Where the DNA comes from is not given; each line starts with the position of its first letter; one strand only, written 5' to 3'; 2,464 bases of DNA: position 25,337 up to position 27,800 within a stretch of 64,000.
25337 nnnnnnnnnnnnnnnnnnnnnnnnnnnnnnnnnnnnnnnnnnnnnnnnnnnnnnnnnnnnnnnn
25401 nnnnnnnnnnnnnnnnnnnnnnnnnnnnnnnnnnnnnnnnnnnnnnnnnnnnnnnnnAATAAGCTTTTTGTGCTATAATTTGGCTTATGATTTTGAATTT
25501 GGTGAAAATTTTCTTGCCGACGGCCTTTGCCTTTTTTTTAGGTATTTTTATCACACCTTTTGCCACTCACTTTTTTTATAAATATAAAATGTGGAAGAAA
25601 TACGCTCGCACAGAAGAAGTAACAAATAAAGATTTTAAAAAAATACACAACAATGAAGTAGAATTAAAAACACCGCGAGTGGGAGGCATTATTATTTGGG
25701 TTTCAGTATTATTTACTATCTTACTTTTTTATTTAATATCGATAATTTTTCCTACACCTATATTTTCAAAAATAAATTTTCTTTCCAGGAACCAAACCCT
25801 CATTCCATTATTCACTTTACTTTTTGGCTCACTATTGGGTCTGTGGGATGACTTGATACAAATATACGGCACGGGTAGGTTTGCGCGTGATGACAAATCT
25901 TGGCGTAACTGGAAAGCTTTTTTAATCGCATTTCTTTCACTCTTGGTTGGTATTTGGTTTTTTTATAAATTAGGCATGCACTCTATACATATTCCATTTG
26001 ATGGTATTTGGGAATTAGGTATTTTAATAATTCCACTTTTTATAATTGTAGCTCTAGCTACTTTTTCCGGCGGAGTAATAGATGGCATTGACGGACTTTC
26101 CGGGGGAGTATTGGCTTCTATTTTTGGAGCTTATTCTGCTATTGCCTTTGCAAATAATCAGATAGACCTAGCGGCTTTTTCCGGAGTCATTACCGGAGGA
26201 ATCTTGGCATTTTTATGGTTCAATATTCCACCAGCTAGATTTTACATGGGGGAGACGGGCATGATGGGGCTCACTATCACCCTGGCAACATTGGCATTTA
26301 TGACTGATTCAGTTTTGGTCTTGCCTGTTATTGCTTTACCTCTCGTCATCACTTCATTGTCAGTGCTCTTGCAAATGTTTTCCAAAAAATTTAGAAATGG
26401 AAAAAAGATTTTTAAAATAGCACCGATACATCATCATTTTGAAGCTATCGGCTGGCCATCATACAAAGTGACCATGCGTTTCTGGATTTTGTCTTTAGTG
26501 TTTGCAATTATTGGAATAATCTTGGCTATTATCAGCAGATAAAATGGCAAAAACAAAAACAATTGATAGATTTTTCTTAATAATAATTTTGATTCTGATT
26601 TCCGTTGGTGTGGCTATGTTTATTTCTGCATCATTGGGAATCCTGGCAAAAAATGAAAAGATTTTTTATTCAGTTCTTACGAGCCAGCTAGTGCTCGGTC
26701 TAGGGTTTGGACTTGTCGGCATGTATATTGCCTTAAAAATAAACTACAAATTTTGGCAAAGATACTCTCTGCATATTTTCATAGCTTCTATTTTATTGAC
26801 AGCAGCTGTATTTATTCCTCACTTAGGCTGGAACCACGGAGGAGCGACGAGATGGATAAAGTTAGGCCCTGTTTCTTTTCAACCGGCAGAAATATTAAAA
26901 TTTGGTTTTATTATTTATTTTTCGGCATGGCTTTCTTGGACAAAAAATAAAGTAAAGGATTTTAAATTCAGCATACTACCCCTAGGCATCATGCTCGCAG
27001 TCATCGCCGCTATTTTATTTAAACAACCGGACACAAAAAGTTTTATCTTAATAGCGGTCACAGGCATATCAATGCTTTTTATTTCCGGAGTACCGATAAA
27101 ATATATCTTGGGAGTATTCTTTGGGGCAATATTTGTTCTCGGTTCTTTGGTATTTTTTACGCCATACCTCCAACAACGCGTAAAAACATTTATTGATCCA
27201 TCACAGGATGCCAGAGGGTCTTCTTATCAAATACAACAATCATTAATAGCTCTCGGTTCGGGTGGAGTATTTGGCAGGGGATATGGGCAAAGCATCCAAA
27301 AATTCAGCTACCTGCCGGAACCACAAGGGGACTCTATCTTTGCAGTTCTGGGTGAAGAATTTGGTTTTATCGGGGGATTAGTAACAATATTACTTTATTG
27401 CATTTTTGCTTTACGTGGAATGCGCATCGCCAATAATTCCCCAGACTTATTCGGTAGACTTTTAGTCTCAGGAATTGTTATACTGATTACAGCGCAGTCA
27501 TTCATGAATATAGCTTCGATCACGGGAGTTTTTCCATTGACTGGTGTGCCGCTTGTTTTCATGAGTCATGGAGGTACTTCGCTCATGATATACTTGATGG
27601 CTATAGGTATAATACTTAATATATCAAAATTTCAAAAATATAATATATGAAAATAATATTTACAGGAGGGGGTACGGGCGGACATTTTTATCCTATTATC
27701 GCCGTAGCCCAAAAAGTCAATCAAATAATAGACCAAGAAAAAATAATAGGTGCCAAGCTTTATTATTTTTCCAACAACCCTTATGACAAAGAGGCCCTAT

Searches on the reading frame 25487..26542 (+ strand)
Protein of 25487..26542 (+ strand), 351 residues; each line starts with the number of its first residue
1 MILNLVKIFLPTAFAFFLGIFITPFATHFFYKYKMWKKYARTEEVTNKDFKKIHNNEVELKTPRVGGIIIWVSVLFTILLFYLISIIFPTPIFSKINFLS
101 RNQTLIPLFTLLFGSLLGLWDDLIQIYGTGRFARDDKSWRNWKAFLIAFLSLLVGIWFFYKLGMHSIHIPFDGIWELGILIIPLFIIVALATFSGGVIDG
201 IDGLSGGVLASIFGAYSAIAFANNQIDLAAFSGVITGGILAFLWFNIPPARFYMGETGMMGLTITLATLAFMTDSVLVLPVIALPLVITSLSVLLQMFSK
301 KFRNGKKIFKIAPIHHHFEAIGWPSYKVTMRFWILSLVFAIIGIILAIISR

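Call 44: search_protein_families(library=pfam, proteins=[window:25487-26542:+], max_evalue=0.00001)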
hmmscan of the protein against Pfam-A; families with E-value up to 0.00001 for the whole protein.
window:25487-26542:+ (351 aa): 1 family
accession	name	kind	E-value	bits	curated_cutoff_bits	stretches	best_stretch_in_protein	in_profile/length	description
PF00953.26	Glycos_transf_4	-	2.3e-20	73.7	27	1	107-272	4-158/160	Glycosyl transferase family 4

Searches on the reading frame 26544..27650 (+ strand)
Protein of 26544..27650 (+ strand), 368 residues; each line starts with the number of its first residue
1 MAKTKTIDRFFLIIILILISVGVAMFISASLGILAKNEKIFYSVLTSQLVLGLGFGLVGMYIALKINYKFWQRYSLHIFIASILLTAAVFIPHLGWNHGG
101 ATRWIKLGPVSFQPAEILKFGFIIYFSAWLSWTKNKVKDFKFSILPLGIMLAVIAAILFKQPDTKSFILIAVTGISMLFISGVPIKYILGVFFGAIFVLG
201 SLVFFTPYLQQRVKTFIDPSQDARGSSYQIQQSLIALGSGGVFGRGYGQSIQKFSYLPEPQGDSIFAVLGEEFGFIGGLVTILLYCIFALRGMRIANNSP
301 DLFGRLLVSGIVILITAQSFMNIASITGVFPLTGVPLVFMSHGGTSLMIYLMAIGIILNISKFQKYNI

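Call 44: search_protein_families(library=pfam, proteins=[window:26544-27650:+], max_evalue=0.00001)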
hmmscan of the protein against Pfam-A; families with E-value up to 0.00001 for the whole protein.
window:26544-27650:+ (368 aa): 1 family
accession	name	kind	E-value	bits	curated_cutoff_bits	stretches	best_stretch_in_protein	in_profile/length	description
PF01098.24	FTSW_RODA_SPOVE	-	1.4e-93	314.2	26.4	1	11-365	4-355/356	Cell cycle protein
